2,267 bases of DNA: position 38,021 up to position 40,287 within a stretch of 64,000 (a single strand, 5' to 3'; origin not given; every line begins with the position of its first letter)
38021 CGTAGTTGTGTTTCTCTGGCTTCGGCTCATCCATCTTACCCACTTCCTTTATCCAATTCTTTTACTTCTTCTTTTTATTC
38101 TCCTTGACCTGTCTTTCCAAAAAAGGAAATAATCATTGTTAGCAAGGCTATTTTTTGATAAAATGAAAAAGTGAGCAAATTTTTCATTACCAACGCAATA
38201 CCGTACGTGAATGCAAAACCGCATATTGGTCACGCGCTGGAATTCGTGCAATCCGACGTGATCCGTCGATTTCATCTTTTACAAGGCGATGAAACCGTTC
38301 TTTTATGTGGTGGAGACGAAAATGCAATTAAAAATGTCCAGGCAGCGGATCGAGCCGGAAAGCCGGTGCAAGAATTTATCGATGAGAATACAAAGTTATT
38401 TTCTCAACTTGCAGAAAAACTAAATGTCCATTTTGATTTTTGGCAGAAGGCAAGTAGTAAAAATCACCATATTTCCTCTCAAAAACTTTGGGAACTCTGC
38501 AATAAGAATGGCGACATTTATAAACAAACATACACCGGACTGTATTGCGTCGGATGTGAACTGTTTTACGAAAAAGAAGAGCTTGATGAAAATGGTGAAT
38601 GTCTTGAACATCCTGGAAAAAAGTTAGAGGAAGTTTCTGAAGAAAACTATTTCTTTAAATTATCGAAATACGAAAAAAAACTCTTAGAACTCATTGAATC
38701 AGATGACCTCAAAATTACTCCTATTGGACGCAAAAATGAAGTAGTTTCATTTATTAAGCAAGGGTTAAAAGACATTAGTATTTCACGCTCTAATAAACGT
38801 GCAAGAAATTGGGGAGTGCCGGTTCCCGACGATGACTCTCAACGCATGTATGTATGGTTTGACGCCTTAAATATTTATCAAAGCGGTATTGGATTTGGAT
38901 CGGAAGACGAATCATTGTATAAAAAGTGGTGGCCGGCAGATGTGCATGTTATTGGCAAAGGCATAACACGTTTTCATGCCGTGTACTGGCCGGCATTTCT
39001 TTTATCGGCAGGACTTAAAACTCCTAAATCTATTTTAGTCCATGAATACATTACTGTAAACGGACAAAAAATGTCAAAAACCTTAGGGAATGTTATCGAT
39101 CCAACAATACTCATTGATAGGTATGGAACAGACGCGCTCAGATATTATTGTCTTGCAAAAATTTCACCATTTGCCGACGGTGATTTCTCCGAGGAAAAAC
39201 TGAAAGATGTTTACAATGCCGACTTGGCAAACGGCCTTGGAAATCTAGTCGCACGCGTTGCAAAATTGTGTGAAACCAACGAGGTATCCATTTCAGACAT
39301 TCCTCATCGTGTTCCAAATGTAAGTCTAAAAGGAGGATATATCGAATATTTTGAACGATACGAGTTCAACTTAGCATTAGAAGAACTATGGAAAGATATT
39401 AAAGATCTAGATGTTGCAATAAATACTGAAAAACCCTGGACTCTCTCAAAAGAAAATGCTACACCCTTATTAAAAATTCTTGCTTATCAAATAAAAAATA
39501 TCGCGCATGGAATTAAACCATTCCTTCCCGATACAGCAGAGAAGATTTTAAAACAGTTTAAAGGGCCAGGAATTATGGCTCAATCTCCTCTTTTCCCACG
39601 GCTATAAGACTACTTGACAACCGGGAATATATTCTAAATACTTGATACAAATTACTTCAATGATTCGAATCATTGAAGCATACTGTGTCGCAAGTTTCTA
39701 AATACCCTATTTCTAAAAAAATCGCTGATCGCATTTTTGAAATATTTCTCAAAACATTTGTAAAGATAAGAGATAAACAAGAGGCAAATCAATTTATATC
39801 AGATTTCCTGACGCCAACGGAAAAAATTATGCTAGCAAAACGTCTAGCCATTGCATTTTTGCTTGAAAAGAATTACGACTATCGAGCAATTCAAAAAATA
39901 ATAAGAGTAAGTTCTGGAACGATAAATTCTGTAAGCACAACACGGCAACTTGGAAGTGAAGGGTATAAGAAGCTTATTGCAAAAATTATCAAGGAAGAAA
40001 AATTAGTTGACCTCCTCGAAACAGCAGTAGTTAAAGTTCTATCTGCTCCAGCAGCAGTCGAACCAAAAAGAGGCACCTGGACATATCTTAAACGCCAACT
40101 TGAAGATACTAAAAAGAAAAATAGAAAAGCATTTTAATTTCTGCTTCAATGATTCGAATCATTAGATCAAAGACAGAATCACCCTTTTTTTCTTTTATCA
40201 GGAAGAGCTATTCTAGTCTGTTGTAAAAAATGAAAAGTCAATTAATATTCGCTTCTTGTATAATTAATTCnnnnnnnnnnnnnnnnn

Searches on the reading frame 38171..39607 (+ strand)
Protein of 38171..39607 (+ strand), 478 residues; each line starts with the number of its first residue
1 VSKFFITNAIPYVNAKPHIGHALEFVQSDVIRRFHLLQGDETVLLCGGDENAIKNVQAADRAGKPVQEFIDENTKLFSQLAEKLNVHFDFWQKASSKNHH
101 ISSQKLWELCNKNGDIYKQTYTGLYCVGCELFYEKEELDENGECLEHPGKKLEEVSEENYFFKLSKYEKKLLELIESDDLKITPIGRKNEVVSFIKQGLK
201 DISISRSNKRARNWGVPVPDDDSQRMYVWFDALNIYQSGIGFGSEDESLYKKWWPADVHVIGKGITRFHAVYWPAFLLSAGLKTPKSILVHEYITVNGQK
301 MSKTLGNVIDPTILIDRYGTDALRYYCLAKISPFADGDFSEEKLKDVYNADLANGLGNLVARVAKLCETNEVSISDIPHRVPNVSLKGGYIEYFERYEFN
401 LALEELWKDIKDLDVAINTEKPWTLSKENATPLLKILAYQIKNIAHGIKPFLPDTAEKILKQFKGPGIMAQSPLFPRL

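Call 10: search_protein_families(library=pfam, proteins=[window:38171-39607:+], max_evalue=0.001)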
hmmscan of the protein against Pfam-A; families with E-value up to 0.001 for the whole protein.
window:38171-39607:+ (478 aa): 4 families
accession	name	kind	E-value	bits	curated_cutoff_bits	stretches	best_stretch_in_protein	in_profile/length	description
PF09334.17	tRNA-synt_1g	-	1.3e-94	317.6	20.1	1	5-363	2-390/391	tRNA synthetases class I (M)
PF00133.28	tRNA-synt_1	-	3.3e-27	95.7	22.7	2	226-328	299-403/414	tRNA synthetases class I (I, L, M and V)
PF01406.26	tRNA-synt_1e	-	6.6e-11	42.5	27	1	289-347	242-299/301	tRNA synthetases class I (C) catalytic domain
PF08264.19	Anticodon_1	-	2.8e-07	30.9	25.1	1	391-473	16-103/148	Anticodon-binding domain of tRNA ligase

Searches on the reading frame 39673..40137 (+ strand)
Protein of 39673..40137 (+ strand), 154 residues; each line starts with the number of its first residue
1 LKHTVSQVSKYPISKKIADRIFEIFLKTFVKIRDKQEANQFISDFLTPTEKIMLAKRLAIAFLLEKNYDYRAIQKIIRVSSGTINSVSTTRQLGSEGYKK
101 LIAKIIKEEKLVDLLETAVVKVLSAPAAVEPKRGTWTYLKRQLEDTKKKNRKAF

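Call 10: search_protein_families(library=pfam, proteins=[window:39673-40137:+], max_evalue=0.001)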
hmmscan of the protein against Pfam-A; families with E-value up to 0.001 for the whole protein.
window:39673-40137:+ (154 aa): 1 family
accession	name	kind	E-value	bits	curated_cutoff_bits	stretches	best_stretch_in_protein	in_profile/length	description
PF01371.25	Trp_repressor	-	8e-12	45.5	27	1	24-104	5-86/88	Trp repressor protein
